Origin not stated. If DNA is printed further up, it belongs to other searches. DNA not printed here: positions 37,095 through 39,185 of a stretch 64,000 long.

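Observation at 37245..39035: Tandem class II RNR paralogue missing all catalytic residues except the radical-cysteine position (candidate RNR pseudo-enzyme)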

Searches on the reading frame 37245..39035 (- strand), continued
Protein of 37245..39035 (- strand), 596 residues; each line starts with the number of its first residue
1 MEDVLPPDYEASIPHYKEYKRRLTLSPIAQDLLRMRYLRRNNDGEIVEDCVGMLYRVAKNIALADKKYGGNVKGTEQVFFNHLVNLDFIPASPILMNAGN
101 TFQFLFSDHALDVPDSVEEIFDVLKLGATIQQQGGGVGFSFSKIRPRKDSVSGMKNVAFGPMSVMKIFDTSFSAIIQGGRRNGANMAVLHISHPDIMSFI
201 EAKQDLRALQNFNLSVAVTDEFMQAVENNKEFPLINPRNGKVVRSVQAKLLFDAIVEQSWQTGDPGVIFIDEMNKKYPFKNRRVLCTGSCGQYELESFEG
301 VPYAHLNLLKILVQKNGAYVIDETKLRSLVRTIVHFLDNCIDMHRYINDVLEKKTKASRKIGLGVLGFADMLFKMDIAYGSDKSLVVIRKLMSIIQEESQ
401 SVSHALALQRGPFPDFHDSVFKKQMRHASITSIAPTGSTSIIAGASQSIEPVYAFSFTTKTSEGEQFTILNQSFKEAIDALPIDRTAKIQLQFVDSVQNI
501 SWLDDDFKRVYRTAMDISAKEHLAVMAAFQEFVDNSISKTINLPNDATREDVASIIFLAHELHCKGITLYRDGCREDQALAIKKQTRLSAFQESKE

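Call 9: find_homologous_proteins(query=window:37245-39035:-, max_evalue=1e-20)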
Query window:37245-39035:- (596 aa): 7211 proteins with E <= 1e-20 among 8000 candidates; the best 120 are listed.
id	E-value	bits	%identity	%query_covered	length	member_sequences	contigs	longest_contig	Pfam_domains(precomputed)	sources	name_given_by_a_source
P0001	0.0e+0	1337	100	100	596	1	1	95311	PF02867.21,PF00317.27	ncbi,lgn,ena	-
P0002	0.0e+0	1136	84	100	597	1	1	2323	PF02867.21,PF00317.27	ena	-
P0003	0.0e+0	1111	82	99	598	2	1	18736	PF02867.21,PF00317.27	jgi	jgi:ribonucleoside-diphosphate reductase alpha chain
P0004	0.0e+0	1096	80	100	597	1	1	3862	PF02867.21,PF00317.27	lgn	-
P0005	0.0e+0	1079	80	100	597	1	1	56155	PF02867.21,PF00317.27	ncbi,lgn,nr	ncbi:adenosylcobalamin-dependent ribonucleoside-diphosphate reductase [Candidatus Woesearchaeota arc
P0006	1.8e-281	953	70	99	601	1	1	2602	PF02867.21,PF00317.27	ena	-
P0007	1.7e-280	950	69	99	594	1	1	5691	PF02867.21,PF00317.27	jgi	-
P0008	1.5e-278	944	71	99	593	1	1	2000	PF02867.21,PF00317.27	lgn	-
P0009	1.3e-277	940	69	99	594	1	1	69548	PF02867.21,PF00317.27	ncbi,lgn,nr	ncbi:adenosylcobalamin-dependent ribonucleoside-diphosphate reductase [Candidatus Woesearchaeota arc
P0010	5.2e-277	938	70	99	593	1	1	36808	PF02867.21,PF00317.27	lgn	-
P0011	4.2e-273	926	69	99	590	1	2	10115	PF02867.21,PF00317.27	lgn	-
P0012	7.1e-273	925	70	99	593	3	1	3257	PF02867.21,PF00317.27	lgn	-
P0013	1.0e-271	921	67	99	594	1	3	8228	PF02867.21,PF00317.27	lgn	-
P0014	1.9e-271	920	68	98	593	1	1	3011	PF02867.21,PF00317.27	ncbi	-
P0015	2.2e-271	920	68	99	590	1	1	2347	PF02867.21,PF00317.27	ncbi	-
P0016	7.5e-269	911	67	99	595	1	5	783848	PF02867.21,PF00317.27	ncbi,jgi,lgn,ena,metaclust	metaclust:\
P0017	1.6e-268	910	67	99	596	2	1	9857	PF02867.21,PF00317.27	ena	-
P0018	1.9e-268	910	67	99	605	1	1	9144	PF02867.21,PF00317.27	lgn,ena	-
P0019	4.9e-268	909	66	99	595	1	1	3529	PF02867.21,PF00317.27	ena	-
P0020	2.1e-264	897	67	98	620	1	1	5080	PF02867.21,PF00317.27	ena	-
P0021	4.7e-262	889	66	99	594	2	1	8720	PF02867.21,PF00317.27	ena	-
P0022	1.4e-256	871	65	95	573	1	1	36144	PF02867.21,PF00317.27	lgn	-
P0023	6.9e-252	855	64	98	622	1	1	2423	PF02867.21,PF00317.27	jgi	jgi:ribonucleoside-diphosphate reductase alpha chain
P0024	1.2e-251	855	65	96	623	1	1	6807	PF02867.21,PF00317.27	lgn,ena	-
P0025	4.5e-250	850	65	97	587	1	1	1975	PF02867.21,PF00317.27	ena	-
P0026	5.2e-250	849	65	96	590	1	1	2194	PF02867.21,PF00317.27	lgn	-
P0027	4.2e-249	846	65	96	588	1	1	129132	PF02867.21,PF00317.27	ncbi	ncbi:MAG: adenosylcobalamin-dependent ribonucleoside-diphosphate reductase [Nanobdellota archaeon]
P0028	2.9e-248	844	64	96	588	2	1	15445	PF02867.21,PF00317.27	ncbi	ncbi:MAG: adenosylcobalamin-dependent ribonucleoside-diphosphate reductase [Nanoarchaeota archaeon]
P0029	1.6e-247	841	64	96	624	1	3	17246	PF02867.21,PF00317.27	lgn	-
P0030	3.5e-247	840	66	96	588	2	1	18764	PF02867.21,PF00317.27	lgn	-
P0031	4.4e-247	840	63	96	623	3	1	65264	PF02867.21,PF00317.27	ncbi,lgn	ncbi:MAG: adenosylcobalamin-dependent ribonucleoside-diphosphate reductase [Candidatus Woesearchaeot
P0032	1.5e-245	835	63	96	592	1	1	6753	PF02867.21,PF00317.27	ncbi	-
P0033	1.4e-244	831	67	90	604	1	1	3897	PF02867.21,PF05728.19,PF00317.27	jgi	jgi:ribonucleoside-diphosphate reductase alpha chain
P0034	1.9e-243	828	63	98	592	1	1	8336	PF02867.21,PF00317.27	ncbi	ncbi:MAG: adenosylcobalamin-dependent ribonucleoside-diphosphate reductase [Nanobdellota archaeon]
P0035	2.4e-241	821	64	97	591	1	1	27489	PF02867.21,PF00317.27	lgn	-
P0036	2.6e-241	821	62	97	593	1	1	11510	PF02867.21,PF00317.27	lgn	-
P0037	2.9e-232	791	59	97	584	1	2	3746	PF02867.21,PF00317.27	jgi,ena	-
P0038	8.4e-232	789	59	97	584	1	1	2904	PF02867.21,PF00317.27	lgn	-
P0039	6.0e-231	786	59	97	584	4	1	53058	PF02867.21,PF00317.27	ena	-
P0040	6.2e-231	786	60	97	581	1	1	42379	PF02867.21,PF00317.27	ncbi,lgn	ncbi:MAG: adenosylcobalamin-dependent ribonucleoside-diphosphate reductase [Candidatus Woesearchaeot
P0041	1.5e-230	785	59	97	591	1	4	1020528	PF02867.21,PF00317.27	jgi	jgi:ribonucleoside-diphosphate reductase alpha chain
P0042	2.1e-227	775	58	98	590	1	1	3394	PF02867.21,PF00317.27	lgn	-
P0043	2.8e-226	771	61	95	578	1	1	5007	PF02867.21,PF00317.27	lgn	-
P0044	4.3e-224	764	57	98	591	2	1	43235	PF02867.21,PF00317.27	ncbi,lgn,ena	-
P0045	1.4e-206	706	54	97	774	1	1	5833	PF01923.24,PF02867.21,PF00317.27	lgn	-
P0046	6.8e-181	621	69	68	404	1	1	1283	PF02867.21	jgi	jgi:ribonucleoside-diphosphate reductase alpha chain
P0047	8.6e-180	617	70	65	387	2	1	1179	PF02867.21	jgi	-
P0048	6.8e-176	605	61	72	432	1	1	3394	PF02867.21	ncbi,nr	ncbi:MAG: adenosylcobalamin-dependent ribonucleoside-diphosphate reductase [Nanoarchaeota archaeon]|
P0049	2.3e-173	596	49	95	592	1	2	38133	PF02867.21,PF00317.27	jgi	jgi:ribonucleoside-diphosphate reductase alpha chain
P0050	4.8e-173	595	49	96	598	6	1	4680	PF02867.21,PF00317.27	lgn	-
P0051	8.8e-173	594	64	69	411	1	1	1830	PF02867.21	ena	-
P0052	2.9e-169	583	48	95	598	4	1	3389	PF02867.21,PF00317.27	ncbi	-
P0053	6.0e-168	578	49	95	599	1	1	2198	PF02867.21,PF00317.27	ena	-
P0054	2.5e-165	570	50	92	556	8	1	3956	PF02867.21,PF00317.27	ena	-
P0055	5.3e-165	569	69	62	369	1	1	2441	PF02867.21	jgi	jgi:ribonucleoside-diphosphate reductase alpha chain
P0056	1.8e-153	531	45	97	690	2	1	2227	PF02867.21,PF00317.27,PF03477.22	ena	-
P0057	3.2e-151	523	45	94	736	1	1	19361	PF02867.21,PF00317.27,PF12637.15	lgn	-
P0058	4.5e-151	523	46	93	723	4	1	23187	PF02867.21,PF00317.27,PF03477.22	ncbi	-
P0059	4.7e-151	523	46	94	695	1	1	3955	PF02867.21,PF00317.27,PF03477.22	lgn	-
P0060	3.5e-150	520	45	96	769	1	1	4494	PF02867.21,PF00317.27,PF12637.15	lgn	-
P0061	9.4e-150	518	46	94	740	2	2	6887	PF02867.21,PF00317.27,PF12637.15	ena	-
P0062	2.8e-149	517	46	97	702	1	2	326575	PF02867.21,PF00317.27,PF03477.22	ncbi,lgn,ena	-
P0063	3.1e-149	517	46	94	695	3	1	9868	PF02867.21,PF00317.27,PF03477.22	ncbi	ncbi:MAG: vitamin B12-dependent ribonucleotide reductase [Candidatus Jordarchaeales archaeon]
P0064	3.7e-149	516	46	95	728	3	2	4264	PF02867.21,PF00317.27,PF12637.15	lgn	-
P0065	3.9e-149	516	47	95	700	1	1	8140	PF02867.21,PF00317.27,PF03477.22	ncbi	-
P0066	5.7e-149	516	45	97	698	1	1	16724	PF02867.21,PF00317.27,PF03477.22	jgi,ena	-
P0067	1.3e-148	515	44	95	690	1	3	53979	PF02867.21,PF00317.27,PF03477.22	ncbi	-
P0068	2.4e-148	514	46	94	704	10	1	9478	PF02867.21,PF00317.27,PF03477.22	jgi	-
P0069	3.3e-148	513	46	94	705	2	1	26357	PF02867.21,PF00317.27,PF03477.22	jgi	-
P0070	3.3e-148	513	45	96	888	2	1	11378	PF02867.21,PF13192.13,PF00317.27,PF03477.22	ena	-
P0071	3.4e-148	513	46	94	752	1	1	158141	PF02867.21,PF00317.27,PF12637.15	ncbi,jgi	-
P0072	5.2e-148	513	46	94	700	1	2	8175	PF02867.21,PF00317.27,PF03477.22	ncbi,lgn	-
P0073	1.2e-147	511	45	94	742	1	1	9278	PF02867.21,PF00317.27,PF12637.15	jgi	-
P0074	1.2e-147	511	45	94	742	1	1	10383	PF02867.21,PF00317.27,PF12637.15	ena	-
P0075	1.2e-147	511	45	94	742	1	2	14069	PF02867.21,PF00317.27,PF12637.15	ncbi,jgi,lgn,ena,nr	ncbi:MAG TPA: vitamin B12-dependent ribonucleotide reductase [Thermoplasmatales archaeon]|nr:vitamin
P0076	1.9e-147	511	45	94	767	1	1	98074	PF02867.21,PF00317.27,PF12637.15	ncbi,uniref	ncbi:vitamin B12-dependent ribonucleotide reductase [Deferribacter thermophilus]|uniref:vitamin B12-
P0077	2.1e-147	511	45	95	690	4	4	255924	PF02867.21,PF00317.27,PF03477.22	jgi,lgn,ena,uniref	uniref:Vitamin B12-dependent ribonucleotide reductase n=1 Tax=candidate division WOR-3 bacterium Tax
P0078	2.3e-147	510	45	97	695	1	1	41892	PF02867.21,PF00317.27,PF03477.22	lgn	-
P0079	2.4e-147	510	44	95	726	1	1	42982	PF02867.21,PF00317.27,PF03477.22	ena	-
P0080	2.6e-147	510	45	95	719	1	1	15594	PF02867.21,PF00317.27,PF03477.22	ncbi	-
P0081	2.6e-147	510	44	96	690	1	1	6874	PF02867.21,PF00317.27,PF03477.22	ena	-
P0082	2.7e-147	510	45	94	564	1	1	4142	PF02867.21,PF00317.27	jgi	jgi:ribonucleoside-diphosphate reductase alpha chain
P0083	3.2e-147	510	45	94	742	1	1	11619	PF02867.21,PF00317.27,PF12637.15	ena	-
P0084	4.9e-147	509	44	95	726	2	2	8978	PF02867.21,PF00317.27,PF03477.22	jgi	jgi:ribonucleoside-diphosphate reductase alpha chain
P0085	6.8e-147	509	45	97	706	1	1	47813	PF02867.21,PF00317.27,PF03477.22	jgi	-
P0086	1.0e-146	508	46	94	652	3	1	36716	PF02867.21,PF00317.27,PF03477.22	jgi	-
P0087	1.1e-146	508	44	97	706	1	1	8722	PF02867.21,PF00317.27,PF03477.22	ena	-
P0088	1.3e-146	508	45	95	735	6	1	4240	PF02867.21,PF00317.27,PF12637.15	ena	-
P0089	1.3e-146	508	44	95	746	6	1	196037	PF02867.21,PF00317.27,PF12637.15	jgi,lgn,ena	-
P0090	1.9e-146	507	45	94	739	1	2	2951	PF02867.21,PF00317.27,PF12637.15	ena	-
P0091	2.3e-146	507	45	96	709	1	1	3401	PF02867.21,PF00317.27,PF03477.22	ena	-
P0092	2.3e-146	507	43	96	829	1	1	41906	PF02867.21,PF00317.27,PF12637.15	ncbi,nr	ncbi:MAG: vitamin B12-dependent ribonucleotide reductase [Deltaproteobacteria bacterium]|nr:vitamin 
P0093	2.8e-146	507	44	97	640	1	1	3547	PF02867.21,PF00317.27,PF03477.22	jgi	-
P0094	3.4e-146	507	44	94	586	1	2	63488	PF02867.21,PF00317.27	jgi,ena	-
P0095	4.0e-146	506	46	94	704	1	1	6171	PF02867.21,PF00317.27,PF03477.22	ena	-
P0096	4.0e-146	506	46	94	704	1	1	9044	PF02867.21,PF00317.27,PF03477.22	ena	-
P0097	4.1e-146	506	46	94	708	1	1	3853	PF02867.21,PF00317.27,PF03477.22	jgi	-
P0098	4.4e-146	506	45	94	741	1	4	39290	PF02867.21,PF00317.27,PF12637.15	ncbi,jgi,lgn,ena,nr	ncbi:MAG: ribonucleotide-diphosphate reductase subunit alpha [Thermoplasmata archaeon]|nr:MAG: ribon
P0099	6.1e-146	506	45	94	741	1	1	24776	PF02867.21,PF00317.27,PF12637.15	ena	-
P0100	6.9e-146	506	45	95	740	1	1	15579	PF02867.21,PF00317.27,PF12637.15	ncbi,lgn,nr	ncbi:MAG TPA: vitamin B12-dependent ribonucleotide reductase [Thermoplasmatales archaeon]|nr:vitamin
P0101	7.2e-146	506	45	94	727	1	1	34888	PF02867.21,PF00317.27,PF03477.22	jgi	-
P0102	7.8e-146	505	45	94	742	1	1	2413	PF02867.21,PF00317.27,PF12637.15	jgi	-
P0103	1.2e-145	505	44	94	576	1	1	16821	PF02867.21,PF00317.27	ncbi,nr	ncbi:MAG: vitamin B12-dependent ribonucleotide reductase, partial [Thermoplasmata archaeon]|nr:vitam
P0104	1.2e-145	505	44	94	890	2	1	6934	PF02867.21,PF13192.13,PF00317.27,PF03477.22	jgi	-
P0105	1.4e-145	505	45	94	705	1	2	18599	PF02867.21,PF00317.27,PF03477.22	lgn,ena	-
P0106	1.5e-145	505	43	96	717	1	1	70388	PF02867.21,PF00317.27,PF03477.22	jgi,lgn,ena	-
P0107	1.6e-145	504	45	94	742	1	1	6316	PF02867.21,PF00317.27,PF12637.15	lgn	-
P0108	1.9e-145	504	45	96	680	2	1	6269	PF02867.21,PF00317.27,PF03477.22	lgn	-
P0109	2.2e-145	504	45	94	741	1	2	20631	PF02867.21,PF00317.27,PF12637.15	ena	-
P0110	2.6e-145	504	45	93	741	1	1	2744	PF02867.21,PF00317.27,PF12637.15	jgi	-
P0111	2.7e-145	504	44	95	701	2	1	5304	PF02867.21,PF00317.27,PF03477.22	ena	-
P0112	3.7e-145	503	46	94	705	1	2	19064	PF02867.21,PF00317.27,PF03477.22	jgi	jgi:ribonucleoside-diphosphate reductase alpha chain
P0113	3.7e-145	503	43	95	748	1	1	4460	PF02867.21,PF00317.27,PF12637.15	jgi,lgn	jgi:ribonucleoside-diphosphate reductase alpha chain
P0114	4.3e-145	503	43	96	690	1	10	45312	PF02867.21,PF00317.27,PF03477.22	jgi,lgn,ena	-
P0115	6.1e-145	502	45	95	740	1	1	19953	PF02867.21,PF00317.27,PF12637.15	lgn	-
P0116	7.1e-145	502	44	93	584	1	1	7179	PF02867.21,PF00317.27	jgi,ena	-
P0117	7.6e-145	502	45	95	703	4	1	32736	PF02867.21,PF00317.27,PF03477.22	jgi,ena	-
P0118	1.2e-144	501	43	95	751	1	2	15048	PF02867.21,PF00317.27,PF12637.15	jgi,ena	-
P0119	1.3e-144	501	44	93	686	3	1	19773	PF02867.21,PF00317.27,PF03477.22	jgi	-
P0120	1.4e-144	501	45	94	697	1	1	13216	PF02867.21,PF00317.27,PF03477.22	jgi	-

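Call 14: find_encoding_contigs(protein=P0016, flank=8000, max_places=2)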
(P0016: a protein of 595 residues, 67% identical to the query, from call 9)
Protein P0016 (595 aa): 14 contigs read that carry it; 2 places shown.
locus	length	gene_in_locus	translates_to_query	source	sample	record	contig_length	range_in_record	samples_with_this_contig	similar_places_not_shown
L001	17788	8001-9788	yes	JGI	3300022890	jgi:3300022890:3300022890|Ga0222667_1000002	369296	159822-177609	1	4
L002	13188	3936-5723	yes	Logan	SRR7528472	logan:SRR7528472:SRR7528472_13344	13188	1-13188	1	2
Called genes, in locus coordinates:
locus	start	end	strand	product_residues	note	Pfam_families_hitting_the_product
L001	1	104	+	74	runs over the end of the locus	-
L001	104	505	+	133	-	-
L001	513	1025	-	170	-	PF06414:Zeta_toxin (weak), PF13671:AAA_33 (weak)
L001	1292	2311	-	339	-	PF26550:Tricorn_2nd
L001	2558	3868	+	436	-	PF00753:Lactamase_B, PF12706:Lactamase_B_2, PF22505:RNase_J_b_CASP, PF07521:RMMBL (weak)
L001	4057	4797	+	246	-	PF00705:PCNA_N, PF04005:Hus1 (faint), PF02747:PCNA_C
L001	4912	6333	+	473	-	PF22025:ThiI_fer, PF02926:THUMP, PF02568:ThiI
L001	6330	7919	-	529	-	PF03321:GH3, PF23571:GH3_M, PF23572:GH3_C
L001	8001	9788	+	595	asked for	PF00317:Ribonuc_red_lgN, PF02867:Ribonuc_red_lgC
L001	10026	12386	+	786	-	PF00317:Ribonuc_red_lgN (weak), PF02867:Ribonuc_red_lgC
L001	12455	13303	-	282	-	-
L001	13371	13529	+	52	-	-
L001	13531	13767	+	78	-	-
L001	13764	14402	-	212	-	PF01923:Cob_adeno_trans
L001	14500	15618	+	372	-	PF05833:NFACT_N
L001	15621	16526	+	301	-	PF17125:Methyltr_RsmF_N, PF01189:Methyltr_RsmB-F, PF13847:Methyltransf_31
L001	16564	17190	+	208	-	PF01583:APS_kinase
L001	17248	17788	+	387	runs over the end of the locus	PF05958:tRNA_U5-meth_tr, PF03602:Cons_hypoth95 (weak), PF05175:MTS, PF13847:Methyltransf_31, PF13649:Methyltransf_25 (weak)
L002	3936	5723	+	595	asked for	PF00317:Ribonuc_red_lgN, PF02867:Ribonuc_red_lgC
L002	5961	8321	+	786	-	PF00317:Ribonuc_red_lgN (weak), PF02867:Ribonuc_red_lgC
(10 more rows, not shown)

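Call 15: find_encoding_contigs(protein=P0041, flank=8000, max_places=2)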
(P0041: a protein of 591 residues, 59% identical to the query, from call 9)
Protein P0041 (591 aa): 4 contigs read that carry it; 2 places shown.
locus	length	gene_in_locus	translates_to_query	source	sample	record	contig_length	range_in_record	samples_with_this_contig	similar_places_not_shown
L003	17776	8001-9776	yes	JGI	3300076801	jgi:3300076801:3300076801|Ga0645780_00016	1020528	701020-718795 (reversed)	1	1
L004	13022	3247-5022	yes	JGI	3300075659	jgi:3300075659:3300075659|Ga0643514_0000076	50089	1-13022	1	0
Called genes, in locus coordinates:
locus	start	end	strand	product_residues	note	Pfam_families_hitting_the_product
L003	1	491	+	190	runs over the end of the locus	-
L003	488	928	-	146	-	PF04471:Mrr_cat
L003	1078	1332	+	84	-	PF14358:DUF4405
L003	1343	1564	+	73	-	PF27309:MJ0753_N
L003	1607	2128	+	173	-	PF00210:Ferritin (weak), PF02915:Rubrerythrin, PF21349:RUBY_RBDX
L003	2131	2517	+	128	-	PF06397:Desulfoferrod_N, PF01880:Desulfoferrodox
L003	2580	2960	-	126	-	-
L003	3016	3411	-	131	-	PF22751:DUF488-N3a, PF04343:DUF488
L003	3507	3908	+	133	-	-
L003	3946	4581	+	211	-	PF00702:Hydrolase, PF06888:Put_Phosphatase (faint), PF12710:HAD, PF13419:HAD_2, PF08282:Hydrolase_3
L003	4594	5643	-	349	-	PF01544:CorA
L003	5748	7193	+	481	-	PF22025:ThiI_fer, PF02926:THUMP, PF02568:ThiI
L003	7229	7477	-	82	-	-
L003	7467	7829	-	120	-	-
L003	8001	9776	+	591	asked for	PF00317:Ribonuc_red_lgN, PF02867:Ribonuc_red_lgC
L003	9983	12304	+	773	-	PF00317:Ribonuc_red_lgN, PF02867:Ribonuc_red_lgC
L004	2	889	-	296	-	?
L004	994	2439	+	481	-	PF22025:ThiI_fer, PF02926:THUMP, PF02568:ThiI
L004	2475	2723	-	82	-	-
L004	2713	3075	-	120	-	-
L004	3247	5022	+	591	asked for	PF00317:Ribonuc_red_lgN, PF02867:Ribonuc_red_lgC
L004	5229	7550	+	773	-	PF00317:Ribonuc_red_lgN, PF02867:Ribonuc_red_lgC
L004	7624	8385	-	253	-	PF01909:NTP_transf_2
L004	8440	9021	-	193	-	PF01923:Cob_adeno_trans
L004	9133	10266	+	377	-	PF05833:NFACT_N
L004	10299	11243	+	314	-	PF17125:Methyltr_RsmF_N, PF01189:Methyltr_RsmB-F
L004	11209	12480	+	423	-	PF05958:tRNA_U5-meth_tr, PF05175:MTS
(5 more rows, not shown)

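Call 16: find_encoding_contigs(protein=P0045, flank=8000, max_places=2)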
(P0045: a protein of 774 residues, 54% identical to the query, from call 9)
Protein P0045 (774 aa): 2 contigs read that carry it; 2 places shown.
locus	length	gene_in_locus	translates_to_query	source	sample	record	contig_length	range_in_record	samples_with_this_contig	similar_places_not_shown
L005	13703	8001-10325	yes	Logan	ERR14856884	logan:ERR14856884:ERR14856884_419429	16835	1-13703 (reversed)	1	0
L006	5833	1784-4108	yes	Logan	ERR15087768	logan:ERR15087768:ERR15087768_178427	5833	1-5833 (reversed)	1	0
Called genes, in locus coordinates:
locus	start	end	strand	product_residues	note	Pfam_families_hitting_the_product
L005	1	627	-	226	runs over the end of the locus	-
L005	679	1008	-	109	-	-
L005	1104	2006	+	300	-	PF01555:N6_N4_Mtase, PF09445:Methyltransf_15 (faint), PF03602:Cons_hypoth95 (faint), PF01170:UPF0020, PF11599:AviRa (faint), PF13847:Methyltransf_31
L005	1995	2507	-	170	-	-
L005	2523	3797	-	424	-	-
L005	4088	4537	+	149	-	PF22811:Zn_ribbon_NrdR, PF03477:ATP-cone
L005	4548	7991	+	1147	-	PF08471:Ribonuc_red_2_N, PF02867:Ribonuc_red_lgC, PF12637:TSCPD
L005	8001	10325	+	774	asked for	PF01923:Cob_adeno_trans, PF00317:Ribonuc_red_lgN, PF02867:Ribonuc_red_lgC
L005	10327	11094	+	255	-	PF00753:Lactamase_B, PF23023:Anti-Pycsar_Apyc1 (weak), PF12706:Lactamase_B_2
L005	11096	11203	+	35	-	-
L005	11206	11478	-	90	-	-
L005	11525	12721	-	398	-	PF04055:Radical_SAM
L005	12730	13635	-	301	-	PF23023:Anti-Pycsar_Apyc1, PF00753:Lactamase_B, PF12706:Lactamase_B_2 (weak)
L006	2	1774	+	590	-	?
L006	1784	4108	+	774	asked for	PF01923:Cob_adeno_trans, PF00317:Ribonuc_red_lgN, PF02867:Ribonuc_red_lgC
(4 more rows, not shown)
